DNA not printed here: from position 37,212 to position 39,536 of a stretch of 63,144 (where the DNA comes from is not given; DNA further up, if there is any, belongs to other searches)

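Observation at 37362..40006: ThrC-like PLP domain fused to a CysH-type (P)APS reductase, translationally coupled to a PSD-like decarboxylase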

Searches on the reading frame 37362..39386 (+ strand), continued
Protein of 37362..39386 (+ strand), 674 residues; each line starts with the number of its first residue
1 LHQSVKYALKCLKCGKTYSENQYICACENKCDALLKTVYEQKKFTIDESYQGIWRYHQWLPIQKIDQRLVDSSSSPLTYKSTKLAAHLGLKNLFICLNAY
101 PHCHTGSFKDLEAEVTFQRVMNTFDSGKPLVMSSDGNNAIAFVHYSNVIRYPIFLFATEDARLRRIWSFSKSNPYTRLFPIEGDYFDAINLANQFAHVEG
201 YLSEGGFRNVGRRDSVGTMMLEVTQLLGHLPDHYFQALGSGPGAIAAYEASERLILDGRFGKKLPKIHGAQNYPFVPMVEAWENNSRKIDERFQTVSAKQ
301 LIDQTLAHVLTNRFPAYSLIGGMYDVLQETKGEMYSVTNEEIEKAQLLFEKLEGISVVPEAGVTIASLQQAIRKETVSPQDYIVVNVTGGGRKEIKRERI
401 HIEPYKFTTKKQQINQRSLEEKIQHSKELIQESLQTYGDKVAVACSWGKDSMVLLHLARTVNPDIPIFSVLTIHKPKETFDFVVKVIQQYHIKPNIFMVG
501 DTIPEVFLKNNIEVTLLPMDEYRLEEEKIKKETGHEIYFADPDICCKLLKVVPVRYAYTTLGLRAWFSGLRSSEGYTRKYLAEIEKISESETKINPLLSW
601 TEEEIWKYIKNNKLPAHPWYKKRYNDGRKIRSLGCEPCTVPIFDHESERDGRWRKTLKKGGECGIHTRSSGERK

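Call 30: find_encoding_contigs(protein=P0044, flank=8000, max_places=1)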
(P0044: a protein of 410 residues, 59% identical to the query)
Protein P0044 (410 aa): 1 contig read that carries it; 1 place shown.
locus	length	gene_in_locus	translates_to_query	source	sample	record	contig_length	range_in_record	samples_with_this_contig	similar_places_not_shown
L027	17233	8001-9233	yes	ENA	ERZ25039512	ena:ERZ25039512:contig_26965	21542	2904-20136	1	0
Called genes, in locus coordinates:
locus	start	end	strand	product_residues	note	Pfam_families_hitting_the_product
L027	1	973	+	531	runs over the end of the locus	PF01751:Toprim, PF01131:Topoisom_bac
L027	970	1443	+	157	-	PF01396:Zn_ribbon_Top1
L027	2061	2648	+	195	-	PF00155:Aminotran_1_2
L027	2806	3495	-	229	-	PF06195:DUF996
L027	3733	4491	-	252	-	PF00155:Aminotran_1_2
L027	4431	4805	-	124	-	-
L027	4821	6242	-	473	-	PF00501:AMP-binding (faint)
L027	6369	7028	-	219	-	-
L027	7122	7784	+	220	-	-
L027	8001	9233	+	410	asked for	PF00291:PALP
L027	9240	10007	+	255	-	PF01507:PAPS_reduct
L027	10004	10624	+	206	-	PF02666:PS_Dcarbxylase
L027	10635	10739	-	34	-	-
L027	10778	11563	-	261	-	PF03989:DNA_gyraseA_C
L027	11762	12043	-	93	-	PF03989:DNA_gyraseA_C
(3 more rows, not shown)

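Call 31: find_encoding_contigs(protein=P0051, flank=8000, max_places=1)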
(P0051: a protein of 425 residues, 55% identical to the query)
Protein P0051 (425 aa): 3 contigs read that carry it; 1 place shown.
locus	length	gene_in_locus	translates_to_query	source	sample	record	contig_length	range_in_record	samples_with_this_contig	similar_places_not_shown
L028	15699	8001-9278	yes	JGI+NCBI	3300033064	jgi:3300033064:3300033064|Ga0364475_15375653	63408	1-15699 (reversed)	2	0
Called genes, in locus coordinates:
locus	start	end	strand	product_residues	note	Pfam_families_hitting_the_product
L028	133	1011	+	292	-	PF01430:HSP33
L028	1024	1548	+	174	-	-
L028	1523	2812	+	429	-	-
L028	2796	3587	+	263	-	PF00398:RrnaAD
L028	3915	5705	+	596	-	PF07953:Toxin_R_bind_N (weak), PF13385:Laminin_G_3, PF18962:Por_Secre_tail (weak)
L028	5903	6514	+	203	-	-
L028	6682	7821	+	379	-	PF13860:FlgD_ig (faint)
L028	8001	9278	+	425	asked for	PF00291:PALP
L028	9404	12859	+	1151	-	PF08126:Propeptide_C25, PF01364:Peptidase_C25, PF13585:CHU_C (weak), PF13860:FlgD_ig (weak), PF18962:Por_Secre_tail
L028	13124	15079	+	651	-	PF00009:GTP_EFTU, PF01926:MMR_HSR1 (weak), PF03144:GTP_EFTU_D2, PF25461:Beta-barrel_SelB, PF09107:WHD_3rd_SelB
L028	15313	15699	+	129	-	?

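Call 32: find_encoding_contigs(protein=P0058, flank=8000, max_places=1)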
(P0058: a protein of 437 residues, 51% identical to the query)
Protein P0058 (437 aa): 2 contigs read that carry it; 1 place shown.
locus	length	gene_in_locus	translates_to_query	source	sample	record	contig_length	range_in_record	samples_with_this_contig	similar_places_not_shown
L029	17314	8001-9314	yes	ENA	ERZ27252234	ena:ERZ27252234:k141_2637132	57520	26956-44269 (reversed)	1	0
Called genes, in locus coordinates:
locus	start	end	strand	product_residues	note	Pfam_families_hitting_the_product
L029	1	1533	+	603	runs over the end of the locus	PF13522:GATase_6, PF13537:GATase_7, PF01380:SIS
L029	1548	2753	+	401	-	PF00483:NTP_transferase, PF12804:NTP_transf_3, PF25084:LbH_EIF2B, PF00132:Hexapep, PF25087:GMPPB_C, PF24894:Hexapep_GlmU (weak), PF25084:LbH_EIF2B, PF00132:Hexapep, +1 more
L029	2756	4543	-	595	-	PF00664:ABC_membrane, PF00005:ABC_tran, PF02463:SMC_N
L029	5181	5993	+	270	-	PF03721:UDPG_MGDP_dh_N, PF00984:UDPG_MGDP_dh, PF03720:UDPG_MGDP_dh_C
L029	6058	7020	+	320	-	PF01073:3Beta_HSD, PF01370:Epimerase, PF02719:Polysacc_synt_2, PF04321:RmlD_sub_bind, PF07993:NAD_binding_4 (faint), PF16363:GDP_Man_Dehyd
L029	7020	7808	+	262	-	PF00483:NTP_transferase, PF12804:NTP_transf_3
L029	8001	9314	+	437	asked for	PF00291:PALP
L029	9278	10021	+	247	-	PF01507:PAPS_reduct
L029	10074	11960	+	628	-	-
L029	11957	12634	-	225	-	PF02585:PIG-L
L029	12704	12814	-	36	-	PF21553:Formyl_trans_C_2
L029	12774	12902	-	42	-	-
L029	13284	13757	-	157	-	PF13302:Acetyltransf_3, PF00583:Acetyltransf_1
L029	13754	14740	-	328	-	PF03102:NeuB, PF08666:SAF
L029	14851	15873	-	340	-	PF00534:Glycos_transf_1 (weak), PF04101:Glyco_tran_28_C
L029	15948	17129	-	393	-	-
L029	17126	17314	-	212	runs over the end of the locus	-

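Call 33: find_encoding_contigs(protein=P0071, flank=8000, max_places=1)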
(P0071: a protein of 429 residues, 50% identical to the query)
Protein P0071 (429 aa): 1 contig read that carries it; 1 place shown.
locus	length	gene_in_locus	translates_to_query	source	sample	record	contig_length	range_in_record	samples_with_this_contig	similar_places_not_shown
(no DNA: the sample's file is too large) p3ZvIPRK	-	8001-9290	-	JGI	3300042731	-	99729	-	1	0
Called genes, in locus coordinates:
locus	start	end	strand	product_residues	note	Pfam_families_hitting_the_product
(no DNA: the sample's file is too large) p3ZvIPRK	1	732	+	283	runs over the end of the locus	PF13489:Methyltransf_23, PF13847:Methyltransf_31, PF08241:Methyltransf_11, PF08242:Methyltransf_12, PF13649:Methyltransf_25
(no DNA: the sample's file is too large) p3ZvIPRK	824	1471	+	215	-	PF03059:NAS, PF07021:MetW (weak), PF13847:Methyltransf_31, PF13649:Methyltransf_25 (weak)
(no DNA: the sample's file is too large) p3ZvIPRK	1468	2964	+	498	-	PF00501:AMP-binding, PF14535:AMP-binding_C_2 (weak)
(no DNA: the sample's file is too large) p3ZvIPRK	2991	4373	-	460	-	PF02310:B12-binding, PF04055:Radical_SAM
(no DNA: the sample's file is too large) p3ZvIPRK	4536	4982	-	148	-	PF01022:HTH_5 (weak)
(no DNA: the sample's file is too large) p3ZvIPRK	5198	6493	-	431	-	-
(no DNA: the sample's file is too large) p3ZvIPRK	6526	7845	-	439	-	PF02310:B12-binding, PF04055:Radical_SAM, PF13282:DUF4070 (weak)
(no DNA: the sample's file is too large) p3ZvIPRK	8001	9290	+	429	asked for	PF00291:PALP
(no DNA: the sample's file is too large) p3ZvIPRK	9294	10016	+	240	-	PF01507:PAPS_reduct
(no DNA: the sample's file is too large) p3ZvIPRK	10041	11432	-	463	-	PF27533:CapK_C (faint)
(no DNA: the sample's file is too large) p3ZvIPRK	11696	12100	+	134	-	-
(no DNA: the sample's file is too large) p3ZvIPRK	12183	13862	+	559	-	PF14312:FG-GAP_2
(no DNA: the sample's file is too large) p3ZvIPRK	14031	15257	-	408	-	PF00162:PGK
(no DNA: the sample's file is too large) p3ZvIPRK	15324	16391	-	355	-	PF00044:Gp_dh_N, PF02800:Gp_dh_C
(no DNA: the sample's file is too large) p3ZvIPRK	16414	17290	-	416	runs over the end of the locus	PF00919:UPF0004, PF04055:Radical_SAM, PF01938:TRAM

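Call 41: search_protein_families(library=pfam, proteins=[L021:7354-8427:-, L023:7300-8415:-, L023:5154-6437:+, L029:10074-11960:+, L025:8220-9839:-], max_evalue=1)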
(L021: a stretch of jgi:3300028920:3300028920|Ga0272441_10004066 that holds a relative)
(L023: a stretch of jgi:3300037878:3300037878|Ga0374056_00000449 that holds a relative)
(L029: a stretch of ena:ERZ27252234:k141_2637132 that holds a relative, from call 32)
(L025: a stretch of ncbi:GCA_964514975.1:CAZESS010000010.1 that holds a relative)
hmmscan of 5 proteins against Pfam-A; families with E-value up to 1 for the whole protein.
L021:7354-8427:- (357 aa): 1 family
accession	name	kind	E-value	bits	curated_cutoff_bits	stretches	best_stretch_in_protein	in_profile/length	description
PF00266.25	Aminotran_5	-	1.1e-41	143.5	21.5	1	1-345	1-371/371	Aminotransferase class-V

L023:7300-8415:- (371 aa): 5 families
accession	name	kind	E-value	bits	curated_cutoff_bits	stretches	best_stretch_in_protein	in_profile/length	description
PF00155.27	Aminotran_1_2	-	2.6e-39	135.9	19.7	1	58-353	40-353/361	Aminotransferase class I and II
PF00266.25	Aminotran_5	-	3.3e-08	33.4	21.5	1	50-189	33-175/371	Aminotransferase class-V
PF01053.26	Cys_Met_Meta_PP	-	0.00023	20.3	27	1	69-249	61-231/381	Cys/Met metabolism PLP-dependent enzyme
PF01212.27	Beta_elim_lyase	-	0.00031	20.6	27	1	81-189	51-168/288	Beta-eliminating lyase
PF01041.23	DegT_DnrJ_EryC1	-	0.012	15.3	19.8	1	75-187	38-143/360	DegT/DnrJ/EryC1/StrS aminotransferase family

L023:5154-6437:+ (427 aa): 1 family
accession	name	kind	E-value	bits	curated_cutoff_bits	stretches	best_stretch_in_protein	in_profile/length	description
PF00155.27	Aminotran_1_2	-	3.4e-32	112.5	19.7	1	50-421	4-361/361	Aminotransferase class I and II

L029:10074-11960:+ (628 aa): 0 families

L025:8220-9839:- (539 aa): 5 families
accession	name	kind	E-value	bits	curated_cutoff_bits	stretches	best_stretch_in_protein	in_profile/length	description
PF13537.11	GATase_7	-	2.4e-07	31.3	25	1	60-118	59-118/123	Glutamine amidotransferase domain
PF00733.27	Asn_synthase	-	0.021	14.9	21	1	184-278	2-97/354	Asparagine synthase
PF13522.11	GATase_6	-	0.13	12.7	27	1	63-116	76-129/130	Glutamine amidotransferase domain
PF06508.19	QueC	-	0.23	11.4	22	1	206-280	6-76/210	Queuosine biosynthesis protein QueC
PF12481.13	DUF3700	-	0.23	11.3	27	1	77-108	130-161/228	Aluminium induced protein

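Call 54: list_cluster_members(proteins=[P0006, P0017, P0021, P0026, P0041, P0128, P0049, P0139])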
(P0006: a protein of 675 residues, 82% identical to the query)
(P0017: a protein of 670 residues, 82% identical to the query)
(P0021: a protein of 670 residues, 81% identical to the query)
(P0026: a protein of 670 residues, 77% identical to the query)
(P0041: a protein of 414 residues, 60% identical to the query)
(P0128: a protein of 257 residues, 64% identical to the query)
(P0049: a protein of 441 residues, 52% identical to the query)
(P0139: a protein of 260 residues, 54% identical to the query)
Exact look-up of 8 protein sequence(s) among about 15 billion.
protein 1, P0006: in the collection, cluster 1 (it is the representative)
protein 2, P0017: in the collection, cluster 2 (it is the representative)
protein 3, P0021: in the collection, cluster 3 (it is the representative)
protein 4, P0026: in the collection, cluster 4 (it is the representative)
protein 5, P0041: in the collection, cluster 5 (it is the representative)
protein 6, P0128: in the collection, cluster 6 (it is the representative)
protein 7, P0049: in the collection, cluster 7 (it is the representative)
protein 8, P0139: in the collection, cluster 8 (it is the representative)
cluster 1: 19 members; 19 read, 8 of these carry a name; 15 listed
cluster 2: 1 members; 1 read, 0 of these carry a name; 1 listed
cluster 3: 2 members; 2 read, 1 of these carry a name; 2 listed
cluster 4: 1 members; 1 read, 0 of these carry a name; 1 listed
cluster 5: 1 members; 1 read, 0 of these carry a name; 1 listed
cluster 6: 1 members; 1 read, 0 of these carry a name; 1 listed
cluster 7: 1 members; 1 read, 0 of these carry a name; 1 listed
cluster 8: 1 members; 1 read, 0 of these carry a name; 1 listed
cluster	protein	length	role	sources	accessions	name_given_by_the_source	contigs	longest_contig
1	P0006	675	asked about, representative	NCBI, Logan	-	-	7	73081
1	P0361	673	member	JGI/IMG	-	cysteate synthase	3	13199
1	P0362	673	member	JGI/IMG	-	cysteate synthase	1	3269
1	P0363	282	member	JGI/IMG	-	cysteate synthase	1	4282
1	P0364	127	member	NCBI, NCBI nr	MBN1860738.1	MAG: hypothetical protein JW840_04665, partial [Candidatus Thermoplasmatota archaeon] | hypothetical protein [Candidatus Thermoplasmatota archaeon]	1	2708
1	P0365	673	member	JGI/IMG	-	cysteate synthase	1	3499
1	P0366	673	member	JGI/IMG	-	cysteate synthase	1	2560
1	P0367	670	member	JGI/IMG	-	cysteate synthase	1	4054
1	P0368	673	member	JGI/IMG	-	cysteate synthase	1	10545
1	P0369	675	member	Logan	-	-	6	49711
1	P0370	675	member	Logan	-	-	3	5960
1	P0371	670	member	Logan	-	-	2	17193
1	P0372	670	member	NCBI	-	-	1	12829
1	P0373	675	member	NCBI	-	-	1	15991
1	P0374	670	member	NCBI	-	-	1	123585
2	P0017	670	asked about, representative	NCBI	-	-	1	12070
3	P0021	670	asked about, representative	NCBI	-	-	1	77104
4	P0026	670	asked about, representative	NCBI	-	-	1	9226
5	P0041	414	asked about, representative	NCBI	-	-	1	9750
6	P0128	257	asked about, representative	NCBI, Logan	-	-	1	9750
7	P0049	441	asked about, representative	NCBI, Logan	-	-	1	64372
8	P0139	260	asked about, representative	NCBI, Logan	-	-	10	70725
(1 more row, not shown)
